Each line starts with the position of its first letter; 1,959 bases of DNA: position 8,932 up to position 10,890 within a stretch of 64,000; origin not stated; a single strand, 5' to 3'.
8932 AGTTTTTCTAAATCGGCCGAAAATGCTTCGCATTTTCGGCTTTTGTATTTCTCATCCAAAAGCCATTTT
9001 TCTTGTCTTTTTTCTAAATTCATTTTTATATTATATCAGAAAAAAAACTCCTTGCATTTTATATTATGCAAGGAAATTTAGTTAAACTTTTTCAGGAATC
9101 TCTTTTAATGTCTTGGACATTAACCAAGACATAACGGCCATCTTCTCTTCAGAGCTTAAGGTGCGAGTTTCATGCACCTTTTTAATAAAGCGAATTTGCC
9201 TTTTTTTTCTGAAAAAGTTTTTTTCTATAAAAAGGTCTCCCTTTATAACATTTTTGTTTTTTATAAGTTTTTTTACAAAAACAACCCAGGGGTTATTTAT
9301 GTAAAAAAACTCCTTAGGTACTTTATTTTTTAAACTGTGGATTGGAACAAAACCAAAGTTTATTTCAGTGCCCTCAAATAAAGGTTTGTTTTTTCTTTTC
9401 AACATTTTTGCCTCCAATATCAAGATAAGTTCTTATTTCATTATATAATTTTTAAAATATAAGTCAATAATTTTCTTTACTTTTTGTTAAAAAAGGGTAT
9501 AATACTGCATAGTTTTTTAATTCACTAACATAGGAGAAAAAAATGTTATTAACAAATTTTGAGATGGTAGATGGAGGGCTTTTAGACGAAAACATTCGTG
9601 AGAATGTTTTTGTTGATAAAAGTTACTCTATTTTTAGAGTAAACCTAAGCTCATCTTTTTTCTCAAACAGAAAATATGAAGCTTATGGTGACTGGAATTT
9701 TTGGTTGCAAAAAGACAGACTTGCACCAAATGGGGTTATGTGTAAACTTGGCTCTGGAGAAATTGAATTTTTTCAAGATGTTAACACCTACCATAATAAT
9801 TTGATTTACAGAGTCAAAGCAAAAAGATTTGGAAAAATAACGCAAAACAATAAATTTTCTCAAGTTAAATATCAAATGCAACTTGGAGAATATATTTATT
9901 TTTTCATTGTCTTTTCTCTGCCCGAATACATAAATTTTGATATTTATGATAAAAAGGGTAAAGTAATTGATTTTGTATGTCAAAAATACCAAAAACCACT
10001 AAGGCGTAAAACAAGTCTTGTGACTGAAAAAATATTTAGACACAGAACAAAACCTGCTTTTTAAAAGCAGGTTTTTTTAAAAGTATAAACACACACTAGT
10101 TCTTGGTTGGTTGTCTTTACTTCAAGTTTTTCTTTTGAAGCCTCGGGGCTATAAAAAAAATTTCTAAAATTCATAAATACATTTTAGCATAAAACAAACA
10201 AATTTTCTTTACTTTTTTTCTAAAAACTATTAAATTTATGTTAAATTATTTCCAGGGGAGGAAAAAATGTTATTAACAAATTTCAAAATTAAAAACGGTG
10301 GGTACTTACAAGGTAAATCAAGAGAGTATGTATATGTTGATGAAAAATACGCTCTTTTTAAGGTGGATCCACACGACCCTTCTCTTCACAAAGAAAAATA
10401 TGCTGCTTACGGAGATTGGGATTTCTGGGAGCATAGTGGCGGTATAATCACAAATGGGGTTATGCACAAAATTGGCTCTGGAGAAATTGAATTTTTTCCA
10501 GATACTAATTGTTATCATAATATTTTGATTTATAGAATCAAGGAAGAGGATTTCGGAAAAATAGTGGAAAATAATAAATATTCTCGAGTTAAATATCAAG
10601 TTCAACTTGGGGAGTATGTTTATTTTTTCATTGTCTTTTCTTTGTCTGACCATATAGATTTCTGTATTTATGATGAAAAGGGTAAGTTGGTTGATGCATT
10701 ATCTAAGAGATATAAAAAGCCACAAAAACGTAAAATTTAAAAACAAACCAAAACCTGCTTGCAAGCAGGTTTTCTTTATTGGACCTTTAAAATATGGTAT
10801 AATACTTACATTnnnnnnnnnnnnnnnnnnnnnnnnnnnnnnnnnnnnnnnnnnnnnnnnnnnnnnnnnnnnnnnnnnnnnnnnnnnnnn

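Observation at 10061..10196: Duplicated promoter plus 5' fragment of rsmE between two tandem paralogs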

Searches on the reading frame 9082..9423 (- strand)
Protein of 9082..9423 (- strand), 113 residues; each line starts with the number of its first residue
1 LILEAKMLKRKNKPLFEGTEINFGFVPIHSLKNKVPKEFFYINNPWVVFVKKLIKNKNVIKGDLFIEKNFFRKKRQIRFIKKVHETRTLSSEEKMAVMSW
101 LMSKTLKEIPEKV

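Call 7: search_protein_families(library=pfam, proteins=[window:9082-9423:-], max_evalue=0.01)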
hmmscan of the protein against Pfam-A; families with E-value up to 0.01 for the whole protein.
window:9082-9423:- (113 aa): 1 family
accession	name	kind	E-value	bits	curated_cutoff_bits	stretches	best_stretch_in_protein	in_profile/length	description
PF06713.17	bPH_4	-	0.0023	18.4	22.9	1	61-96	7-42/74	Bacterial PH domain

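Call 71: search_protein_families(library=phrogs, proteins=[window:9082-9405:-], max_evalue=0.01)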
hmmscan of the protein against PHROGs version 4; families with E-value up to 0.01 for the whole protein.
window:9082-9405:- (107 aa): 1 family
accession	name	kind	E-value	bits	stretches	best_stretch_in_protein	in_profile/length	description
phrog_36680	-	unknown function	0.0053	17.6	1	27-103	27-103/116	-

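Call 72: search_protein_families(library=padloc, proteins=[window:9082-9405:-], max_evalue=0.01)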
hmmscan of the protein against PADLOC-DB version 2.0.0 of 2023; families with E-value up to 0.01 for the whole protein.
window:9082-9405:- (107 aa): 0 families

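Call 73: search_protein_families(library=ncbifam, proteins=[window:9082-9405:-], max_evalue=0.01)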
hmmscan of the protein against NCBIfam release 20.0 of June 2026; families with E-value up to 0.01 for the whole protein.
window:9082-9405:- (107 aa): 0 families

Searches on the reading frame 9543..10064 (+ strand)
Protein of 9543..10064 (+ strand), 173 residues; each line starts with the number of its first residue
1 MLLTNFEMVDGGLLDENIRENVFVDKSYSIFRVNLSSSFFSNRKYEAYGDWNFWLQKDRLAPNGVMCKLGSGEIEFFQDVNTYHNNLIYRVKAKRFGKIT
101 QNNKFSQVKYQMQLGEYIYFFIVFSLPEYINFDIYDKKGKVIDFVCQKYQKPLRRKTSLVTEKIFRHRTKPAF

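Call 7: search_protein_families(library=pfam, proteins=[window:9543-10064:+], max_evalue=0.01)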
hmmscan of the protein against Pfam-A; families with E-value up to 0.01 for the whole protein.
window:9543-10064:+ (173 aa): 0 families

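Call 71: search_protein_families(library=phrogs, proteins=[window:9543-10064:+], max_evalue=0.01)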
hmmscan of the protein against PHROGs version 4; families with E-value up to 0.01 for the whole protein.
window:9543-10064:+ (173 aa): 0 families

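Call 72: search_protein_families(library=padloc, proteins=[window:9543-10064:+], max_evalue=0.01)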
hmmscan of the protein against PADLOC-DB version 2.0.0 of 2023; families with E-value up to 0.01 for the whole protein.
window:9543-10064:+ (173 aa): 1 family
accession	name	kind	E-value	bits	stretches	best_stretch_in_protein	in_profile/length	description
PDLC02245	AbiEi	-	0.00037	18.2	1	35-150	40-149/194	AbiEi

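Call 73: search_protein_families(library=ncbifam, proteins=[window:9543-10064:+], max_evalue=0.01)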
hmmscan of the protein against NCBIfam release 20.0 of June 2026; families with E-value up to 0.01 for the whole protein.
window:9543-10064:+ (173 aa): 0 families

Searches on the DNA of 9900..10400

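Call 31: search_rna_families(source=window, start=9900, end=10400, threshold=evalue, max_evalue=1)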
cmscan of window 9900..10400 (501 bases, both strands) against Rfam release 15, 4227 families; matches with E-value up to 1: 14.
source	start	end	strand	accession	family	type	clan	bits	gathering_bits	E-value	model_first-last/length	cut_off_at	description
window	10042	10162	-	RF00515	PyrR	Cis-reg;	-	34.3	54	0.0048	1-115/115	no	PyrR binding site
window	10040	10174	-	RF02053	STnc430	Gene; sRNA;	-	26.2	47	0.051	1-162/162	no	Enterobacterial sRNA STnc430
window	10041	10112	-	RF02064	STnc370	Gene; sRNA;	-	25.9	54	0.31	1-71/71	no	Enterobacterial sRNA STnc370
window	9985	10081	+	RF00515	PyrR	Cis-reg;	-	24.5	54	0.33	1-115/115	no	PyrR binding site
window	10018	10086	+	RF02860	Arrc14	Gene; sRNA;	-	21.7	99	0.66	1-167/167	no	Actinobacillus sRNA 14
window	10011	10164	-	RF02634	EF3314_EF3315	Gene; sRNA;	-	21.3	100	0.011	1-141/141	no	Enterococcus sRNA EF3314_EF3315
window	10034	10091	-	RF04197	mir-9457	Gene; miRNA;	-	20.6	90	0.19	1-68/68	no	mir-9457 microRNA precursor family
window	10046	10163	-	RF04180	BTnc231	Gene; sRNA;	-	20.5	80.4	0.068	1-154/154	no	Bacteroides sRNA BTnc231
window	10049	10075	+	RF04197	mir-9457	Gene; miRNA;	-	20.2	90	0.24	22-48/68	no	mir-9457 microRNA precursor family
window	10008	10118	+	RF02634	EF3314_EF3315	Gene; sRNA;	-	20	100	0.024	1-141/141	no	Enterococcus sRNA EF3314_EF3315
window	9999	10078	+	RF04184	BTnc060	Gene; sRNA;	-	19.9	228.9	0.87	1-213/213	no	Bacteroides sRNA BTnc060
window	10030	10079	+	RF00506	Thr_leader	Cis-reg; leader;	-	19.8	55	0.28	1-118/118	no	Threonine operon leader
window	10046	10078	-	RF00506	Thr_leader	Cis-reg; leader;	-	17.4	55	0.98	81-115/118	no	Threonine operon leader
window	10042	10160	-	RF02637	EF0408_EF0409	Gene; sRNA;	-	14.2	440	0.21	1-412/412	no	Enterococcus sRNA EF0408_EF0409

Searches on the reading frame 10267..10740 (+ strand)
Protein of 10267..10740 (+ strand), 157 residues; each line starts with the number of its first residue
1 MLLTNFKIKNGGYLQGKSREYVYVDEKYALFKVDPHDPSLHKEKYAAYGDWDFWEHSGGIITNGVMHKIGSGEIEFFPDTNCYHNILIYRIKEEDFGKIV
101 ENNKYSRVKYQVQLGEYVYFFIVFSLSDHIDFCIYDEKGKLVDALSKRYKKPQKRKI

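Call 7: search_protein_families(library=pfam, proteins=[window:10267-10740:+], max_evalue=0.01)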
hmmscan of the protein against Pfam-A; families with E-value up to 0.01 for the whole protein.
window:10267-10740:+ (157 aa): 0 families

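Call 9: find_homologous_proteins(query=window:10267-10740:+)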
Query window:10267-10740:+ (157 aa): 2 proteins with E <= 0.001 among 3 candidates.
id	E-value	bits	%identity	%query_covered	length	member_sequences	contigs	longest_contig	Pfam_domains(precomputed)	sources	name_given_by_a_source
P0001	8.0e-103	359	100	100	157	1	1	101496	-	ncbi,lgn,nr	ncbi:hypothetical protein CSB11_01815 [Candidatus Campbellbacteria bacterium]|nr:MAG: hypothetical p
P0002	1.1e-52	196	56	99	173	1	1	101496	-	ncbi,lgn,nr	ncbi:hypothetical protein CSB11_01810 [Candidatus Campbellbacteria bacterium]|nr:MAG: hypothetical p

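Call 20: search_protein_representatives(alignment_id=A2)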
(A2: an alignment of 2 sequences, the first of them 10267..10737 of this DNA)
Query: 2 sequences, 173 profile positions. Proteins with E-value up to 0.001 (for the whole library): 1; up to 1e-10: 1; up to 1e-30: 1. The best 1 are listed.
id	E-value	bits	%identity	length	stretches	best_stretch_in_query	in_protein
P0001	1.8e-93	327.6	-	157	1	1-156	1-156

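Call 52: predict_structure(alignment_id=A2)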
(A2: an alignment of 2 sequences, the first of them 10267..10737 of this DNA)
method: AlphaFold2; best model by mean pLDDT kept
length: 157 residues; sequences in the alignment: 2
mean_pLDDT: 46.3   pTM: 0.44
mean pLDDT of the five models: 46.3, 45.9, 35.2, 34.4, 32.3
residues with pLDDT >= 90: 0; 70-90: 25; 50-70: 40; < 50: 92
segments of 3 or more residues with pLDDT < 50: 1-84, 150-157
pLDDT, mean of each block of 10 residues (from residue 1): 23 28 31 33 26 27 32 45 55 72 67 63 60 75 65 37
secondary structure, 60 per line:
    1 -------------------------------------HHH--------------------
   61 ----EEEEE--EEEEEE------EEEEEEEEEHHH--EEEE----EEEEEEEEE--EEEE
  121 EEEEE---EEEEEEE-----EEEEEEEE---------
elements in order: E65-69 E72-77 E84-92 E98-101 E106-114 E117-125 E129-135 E141-148

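Call 71: search_protein_families(library=phrogs, proteins=[window:10267-10740:+], max_evalue=0.01)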
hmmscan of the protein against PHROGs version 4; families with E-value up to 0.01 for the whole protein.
window:10267-10740:+ (157 aa): 0 families

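Call 72: search_protein_families(library=padloc, proteins=[window:10267-10740:+], max_evalue=0.01)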
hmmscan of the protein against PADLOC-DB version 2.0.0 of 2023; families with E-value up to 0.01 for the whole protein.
window:10267-10740:+ (157 aa): 0 families

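Call 73: search_protein_families(library=ncbifam, proteins=[window:10267-10740:+], max_evalue=0.01)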
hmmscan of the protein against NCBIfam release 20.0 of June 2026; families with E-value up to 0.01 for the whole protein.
window:10267-10740:+ (157 aa): 0 families
